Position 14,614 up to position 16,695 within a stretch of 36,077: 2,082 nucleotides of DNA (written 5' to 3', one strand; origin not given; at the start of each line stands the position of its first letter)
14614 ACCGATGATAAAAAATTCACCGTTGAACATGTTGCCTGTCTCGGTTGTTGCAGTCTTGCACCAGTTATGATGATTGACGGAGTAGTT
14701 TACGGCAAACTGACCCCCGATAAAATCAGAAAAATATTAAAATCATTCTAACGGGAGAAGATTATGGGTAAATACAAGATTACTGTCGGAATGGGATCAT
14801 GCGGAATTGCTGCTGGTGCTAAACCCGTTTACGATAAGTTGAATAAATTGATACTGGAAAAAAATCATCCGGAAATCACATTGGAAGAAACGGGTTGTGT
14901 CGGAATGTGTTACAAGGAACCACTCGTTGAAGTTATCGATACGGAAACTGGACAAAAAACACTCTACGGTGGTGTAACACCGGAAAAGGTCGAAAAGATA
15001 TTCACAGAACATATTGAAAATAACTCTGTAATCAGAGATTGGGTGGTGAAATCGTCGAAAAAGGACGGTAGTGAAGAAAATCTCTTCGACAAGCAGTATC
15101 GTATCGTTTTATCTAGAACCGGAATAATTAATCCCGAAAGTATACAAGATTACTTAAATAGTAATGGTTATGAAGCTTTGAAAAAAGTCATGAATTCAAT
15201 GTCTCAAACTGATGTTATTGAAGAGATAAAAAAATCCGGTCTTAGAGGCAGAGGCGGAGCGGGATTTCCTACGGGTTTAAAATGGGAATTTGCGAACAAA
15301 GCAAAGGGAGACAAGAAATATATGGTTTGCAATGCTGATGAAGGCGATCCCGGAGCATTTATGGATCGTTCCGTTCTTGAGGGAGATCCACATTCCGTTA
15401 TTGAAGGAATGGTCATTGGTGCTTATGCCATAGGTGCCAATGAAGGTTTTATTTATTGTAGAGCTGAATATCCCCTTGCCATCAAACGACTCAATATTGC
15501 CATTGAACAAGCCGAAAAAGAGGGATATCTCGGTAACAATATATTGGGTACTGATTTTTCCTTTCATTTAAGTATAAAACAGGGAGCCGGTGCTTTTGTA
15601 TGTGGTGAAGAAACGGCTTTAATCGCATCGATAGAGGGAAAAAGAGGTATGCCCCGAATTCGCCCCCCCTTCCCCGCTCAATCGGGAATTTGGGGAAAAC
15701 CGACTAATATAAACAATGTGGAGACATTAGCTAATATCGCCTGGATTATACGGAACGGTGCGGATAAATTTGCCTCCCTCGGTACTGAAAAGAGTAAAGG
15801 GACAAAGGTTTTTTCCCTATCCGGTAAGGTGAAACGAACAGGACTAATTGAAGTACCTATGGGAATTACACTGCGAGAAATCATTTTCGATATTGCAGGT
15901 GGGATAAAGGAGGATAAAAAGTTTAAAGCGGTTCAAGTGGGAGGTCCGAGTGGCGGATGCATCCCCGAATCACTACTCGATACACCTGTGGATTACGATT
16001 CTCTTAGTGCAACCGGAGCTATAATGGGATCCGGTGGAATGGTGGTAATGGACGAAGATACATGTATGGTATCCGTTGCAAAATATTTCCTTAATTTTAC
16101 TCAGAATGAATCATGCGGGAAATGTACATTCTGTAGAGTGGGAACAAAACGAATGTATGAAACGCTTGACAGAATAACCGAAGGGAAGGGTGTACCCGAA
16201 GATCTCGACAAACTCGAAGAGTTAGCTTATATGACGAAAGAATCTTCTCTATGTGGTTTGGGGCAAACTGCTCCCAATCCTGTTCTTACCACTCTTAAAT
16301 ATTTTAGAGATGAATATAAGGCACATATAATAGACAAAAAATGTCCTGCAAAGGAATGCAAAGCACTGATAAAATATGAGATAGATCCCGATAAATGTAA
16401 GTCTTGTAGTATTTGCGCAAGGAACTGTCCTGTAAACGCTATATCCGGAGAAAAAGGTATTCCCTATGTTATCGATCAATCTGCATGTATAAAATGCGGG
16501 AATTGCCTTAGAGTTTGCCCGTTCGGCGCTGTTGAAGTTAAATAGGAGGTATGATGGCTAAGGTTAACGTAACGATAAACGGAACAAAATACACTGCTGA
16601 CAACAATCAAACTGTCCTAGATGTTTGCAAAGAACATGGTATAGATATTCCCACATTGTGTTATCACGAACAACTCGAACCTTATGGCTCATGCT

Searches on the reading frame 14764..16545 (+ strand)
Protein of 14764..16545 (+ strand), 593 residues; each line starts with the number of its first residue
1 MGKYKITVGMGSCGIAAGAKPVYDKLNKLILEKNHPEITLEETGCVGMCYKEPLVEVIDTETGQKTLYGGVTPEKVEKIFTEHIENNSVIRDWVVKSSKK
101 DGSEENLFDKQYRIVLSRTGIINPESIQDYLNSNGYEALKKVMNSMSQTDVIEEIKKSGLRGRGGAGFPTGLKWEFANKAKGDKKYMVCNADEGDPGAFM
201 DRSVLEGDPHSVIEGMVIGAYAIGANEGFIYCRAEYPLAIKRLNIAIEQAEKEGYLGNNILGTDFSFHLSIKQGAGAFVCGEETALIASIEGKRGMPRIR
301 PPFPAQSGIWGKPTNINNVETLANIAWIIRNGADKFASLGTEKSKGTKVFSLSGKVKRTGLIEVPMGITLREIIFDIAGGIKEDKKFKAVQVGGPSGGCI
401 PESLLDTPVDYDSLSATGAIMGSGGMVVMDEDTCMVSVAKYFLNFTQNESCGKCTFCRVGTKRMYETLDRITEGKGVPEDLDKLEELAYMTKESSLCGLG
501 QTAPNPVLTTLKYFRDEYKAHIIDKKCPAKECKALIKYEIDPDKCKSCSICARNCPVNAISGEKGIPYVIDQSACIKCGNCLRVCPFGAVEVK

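Call 3: search_protein_families(library=pfam, proteins=[window:14764-16545:+], max_evalue=0.01)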
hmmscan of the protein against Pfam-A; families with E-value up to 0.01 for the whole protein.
window:14764-16545:+ (593 aa): 16 families
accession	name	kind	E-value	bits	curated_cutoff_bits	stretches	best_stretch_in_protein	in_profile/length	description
PF01512.22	Complex1_51K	-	1.3e-48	165.2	31.2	1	155-326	1-149/150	Nuo51 FMN-binding domain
PF10589.14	NADH_4Fe-4S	-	1.5e-34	118.2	23.5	1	438-521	2-85/85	NADH-ubiquinone oxidoreductase-F iron-sulfur binding region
PF00037.32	Fer4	-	4.1e-12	45.8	21.1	2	568-590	1-23/24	4Fe-4S binding domain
PF12837.12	Fer4_6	-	1.5e-09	37.8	25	2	569-589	3-23/24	4Fe-4S binding domain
PF12838.12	Fer4_7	-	1.4e-08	35.5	27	1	544-589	1-52/52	4Fe-4S dicluster domain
PF13237.11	Fer4_10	-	6.3e-07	29.7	25.5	1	538-586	2-53/53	4Fe-4S dicluster domain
PF13187.11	Fer4_9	-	7.5e-07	29.5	27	1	544-589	1-51/52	4Fe-4S dicluster domain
PF12797.12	Fer4_2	-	8.3e-07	29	24.5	2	569-587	4-22/22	4Fe-4S binding domain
PF10531.15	SLBB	-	3.4e-06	27.2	27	1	350-393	2-48/55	SLBB domain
PF01257.25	2Fe-2S_thioredx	-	5.7e-06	26.7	24.8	1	1-81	63-142/145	Thioredoxin-like [2Fe-2S] ferredoxin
PF22461.2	SLBB_2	-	6.2e-05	23.5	27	1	349-395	2-49/79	SLBB domain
PF13484.11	Fer4_16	-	0.00023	22.3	30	1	544-563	1-20/66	4Fe-4S double cluster binding domain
PF14697.11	Fer4_21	-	0.00047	20.7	35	1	569-590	2-23/59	4Fe-4S dicluster domain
PF13183.11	Fer4_8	-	0.00091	20.2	27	0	573-588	3-18/68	4Fe-4S dicluster domain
PF25160.1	LdpA_Fe-S-bd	-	0.0054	16.9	27.6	1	550-591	8-44/49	LdpA Fe-S cluster-binding domain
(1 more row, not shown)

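Call 4: search_protein_families(library=ncbifam, proteins=[window:14764-16545:+], max_evalue=0.01)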
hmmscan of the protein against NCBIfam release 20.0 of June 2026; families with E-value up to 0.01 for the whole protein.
window:14764-16545:+ (593 aa): 69 families (the best 25 are shown)
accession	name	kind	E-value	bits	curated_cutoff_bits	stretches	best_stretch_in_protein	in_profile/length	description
TIGR01959.1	nuoF_fam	equivalog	1.7e-157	524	558.65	1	124-522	11-410/410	NADH-quinone oxidoreductase subunit NuoF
NF008436.0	PRK11278.1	equivalog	1.1e-120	403.6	749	1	125-531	25-435/448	NADH-quinone oxidoreductase subunit NuoF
NF010120.0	PRK13596.1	equivalog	2.9e-120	401.7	389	1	135-527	28-422/433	NADH-quinone oxidoreductase subunit NuoF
NF058577.1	FdxA_fam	equivalog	2.2e-14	53.4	65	2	543-589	7-52/52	4Fe-4S ferredoxin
TIGR04481.1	PR_assoc_PrdC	equivalog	2e-13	49.9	490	1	145-399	69-287/425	proline reductase-associated electron transfer protein PrdC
TIGR01945.1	rnfC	subfamily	3.8e-12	45.5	245.95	1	140-250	113-221/435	RnfABCDGE type electron transport complex subunit C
NF003454.1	PRK05035.1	equivalog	9.8e-11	40.8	345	1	143-395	118-332/556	electron transport complex subunit RsxC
NF038196.1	ferrodoxin_EFR1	subfamily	6e-09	36.3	75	1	536-592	178-231/242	EFR1 family ferrodoxin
TIGR02700.1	flavo_MJ0208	hypoth_equivalog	8.8e-09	35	251.35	1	532-590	137-194/234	dihydromethanopterin reductase (acceptor)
NF041612.1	fdxn_Clost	equivalog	3.3e-08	34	150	1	36-92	47-99/102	2Fe-2S ferredoxin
NF040864.1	HgcB_ferredoxin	equivalog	5.5e-08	32.5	99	1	537-593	8-64/93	mercury methylation ferredoxin HgcB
TIGR04105.1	FeFe_hydrog_B1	subfamily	1e-07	31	450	1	520-591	137-206/462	monomeric [FeFe] hydrogenase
NF005505.0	PRK07118.1-4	equivalog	1.4e-07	31.3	378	1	497-593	176-265/265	Fe-S cluster domain-containing protein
NF040770.1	hetero_SS_HdrA2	exception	1.5e-07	29.9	1100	1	537-592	571-625/777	CoB-CoM heterodisulfide reductase HdrA2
NF041836.1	rnfB_Methano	equivalog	6.2e-07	29.1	445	1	497-593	176-265/265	Rnf electron transport complex subunit RnfB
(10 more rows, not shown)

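Call 18: search_solved_structures(query=window:14764-16545:+, max_evalue=1e-20, show_alignments=2)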
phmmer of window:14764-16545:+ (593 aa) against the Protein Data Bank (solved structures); distinct sequences matched with E-value up to 1e-20: 63 (the best 60 are shown).
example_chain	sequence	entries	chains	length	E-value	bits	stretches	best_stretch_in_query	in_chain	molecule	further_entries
9bov_B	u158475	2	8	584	3.2e-265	884.3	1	5-592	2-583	NADH dehydrogenase (Quinone)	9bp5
9n5u_B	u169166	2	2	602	6.9e-265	883.2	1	6-592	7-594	NfnB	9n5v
7t2r_B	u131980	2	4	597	5e-256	853.9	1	11-590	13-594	NiFe hydrogenase subunit B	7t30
8oh5_B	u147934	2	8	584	5.3e-255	850.5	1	5-590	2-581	NAD-reducing hydrogenase subunit HoxF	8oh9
7q4v_B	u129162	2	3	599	2.5e-229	765.8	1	15-590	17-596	Iron hydrogenase HydB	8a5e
8a6t_B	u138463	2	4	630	5.8e-219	731.5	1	33-590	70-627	Electron bifurcating hydrogenase subunit HydB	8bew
7q4w_B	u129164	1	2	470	4.1e-216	722.1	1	127-590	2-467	Iron hydrogenase HydB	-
7p5h_B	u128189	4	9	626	4.6e-206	688.9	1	26-592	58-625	Fe-hydrogenase, subunit beta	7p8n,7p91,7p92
9mqx_B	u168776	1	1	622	4.9e-189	632.7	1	11-590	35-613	NADH:ubiquinone oxidoreductase, NADH-binding (51 kD) subunit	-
2fug_1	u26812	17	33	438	2.4e-127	429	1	122-526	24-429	NADH-quinone oxidoreductase chain 1 | NADH-QUINONE OXIDOREDUCTASE SUBUNIT 1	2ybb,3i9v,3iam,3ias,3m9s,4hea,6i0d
6vw7_B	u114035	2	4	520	6.6e-127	427.5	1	10-518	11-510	NAD-dependent formate dehydrogenase beta subunit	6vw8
9fe7_B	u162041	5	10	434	1.8e-116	393.1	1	115-520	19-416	NADH-quinone oxidoreductase subunit F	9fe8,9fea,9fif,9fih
6hl2_B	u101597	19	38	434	1.8e-116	393.1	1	115-520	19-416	NADH-quinone oxidoreductase subunit F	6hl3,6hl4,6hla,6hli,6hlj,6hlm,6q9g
7q5y_C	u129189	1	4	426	1.8e-116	393.1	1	115-520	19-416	NADH-quinone oxidoreductase subunit F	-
6q9c_B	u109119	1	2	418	2.2e-116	392.8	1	115-519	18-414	NADH-quinone oxidoreductase subunit F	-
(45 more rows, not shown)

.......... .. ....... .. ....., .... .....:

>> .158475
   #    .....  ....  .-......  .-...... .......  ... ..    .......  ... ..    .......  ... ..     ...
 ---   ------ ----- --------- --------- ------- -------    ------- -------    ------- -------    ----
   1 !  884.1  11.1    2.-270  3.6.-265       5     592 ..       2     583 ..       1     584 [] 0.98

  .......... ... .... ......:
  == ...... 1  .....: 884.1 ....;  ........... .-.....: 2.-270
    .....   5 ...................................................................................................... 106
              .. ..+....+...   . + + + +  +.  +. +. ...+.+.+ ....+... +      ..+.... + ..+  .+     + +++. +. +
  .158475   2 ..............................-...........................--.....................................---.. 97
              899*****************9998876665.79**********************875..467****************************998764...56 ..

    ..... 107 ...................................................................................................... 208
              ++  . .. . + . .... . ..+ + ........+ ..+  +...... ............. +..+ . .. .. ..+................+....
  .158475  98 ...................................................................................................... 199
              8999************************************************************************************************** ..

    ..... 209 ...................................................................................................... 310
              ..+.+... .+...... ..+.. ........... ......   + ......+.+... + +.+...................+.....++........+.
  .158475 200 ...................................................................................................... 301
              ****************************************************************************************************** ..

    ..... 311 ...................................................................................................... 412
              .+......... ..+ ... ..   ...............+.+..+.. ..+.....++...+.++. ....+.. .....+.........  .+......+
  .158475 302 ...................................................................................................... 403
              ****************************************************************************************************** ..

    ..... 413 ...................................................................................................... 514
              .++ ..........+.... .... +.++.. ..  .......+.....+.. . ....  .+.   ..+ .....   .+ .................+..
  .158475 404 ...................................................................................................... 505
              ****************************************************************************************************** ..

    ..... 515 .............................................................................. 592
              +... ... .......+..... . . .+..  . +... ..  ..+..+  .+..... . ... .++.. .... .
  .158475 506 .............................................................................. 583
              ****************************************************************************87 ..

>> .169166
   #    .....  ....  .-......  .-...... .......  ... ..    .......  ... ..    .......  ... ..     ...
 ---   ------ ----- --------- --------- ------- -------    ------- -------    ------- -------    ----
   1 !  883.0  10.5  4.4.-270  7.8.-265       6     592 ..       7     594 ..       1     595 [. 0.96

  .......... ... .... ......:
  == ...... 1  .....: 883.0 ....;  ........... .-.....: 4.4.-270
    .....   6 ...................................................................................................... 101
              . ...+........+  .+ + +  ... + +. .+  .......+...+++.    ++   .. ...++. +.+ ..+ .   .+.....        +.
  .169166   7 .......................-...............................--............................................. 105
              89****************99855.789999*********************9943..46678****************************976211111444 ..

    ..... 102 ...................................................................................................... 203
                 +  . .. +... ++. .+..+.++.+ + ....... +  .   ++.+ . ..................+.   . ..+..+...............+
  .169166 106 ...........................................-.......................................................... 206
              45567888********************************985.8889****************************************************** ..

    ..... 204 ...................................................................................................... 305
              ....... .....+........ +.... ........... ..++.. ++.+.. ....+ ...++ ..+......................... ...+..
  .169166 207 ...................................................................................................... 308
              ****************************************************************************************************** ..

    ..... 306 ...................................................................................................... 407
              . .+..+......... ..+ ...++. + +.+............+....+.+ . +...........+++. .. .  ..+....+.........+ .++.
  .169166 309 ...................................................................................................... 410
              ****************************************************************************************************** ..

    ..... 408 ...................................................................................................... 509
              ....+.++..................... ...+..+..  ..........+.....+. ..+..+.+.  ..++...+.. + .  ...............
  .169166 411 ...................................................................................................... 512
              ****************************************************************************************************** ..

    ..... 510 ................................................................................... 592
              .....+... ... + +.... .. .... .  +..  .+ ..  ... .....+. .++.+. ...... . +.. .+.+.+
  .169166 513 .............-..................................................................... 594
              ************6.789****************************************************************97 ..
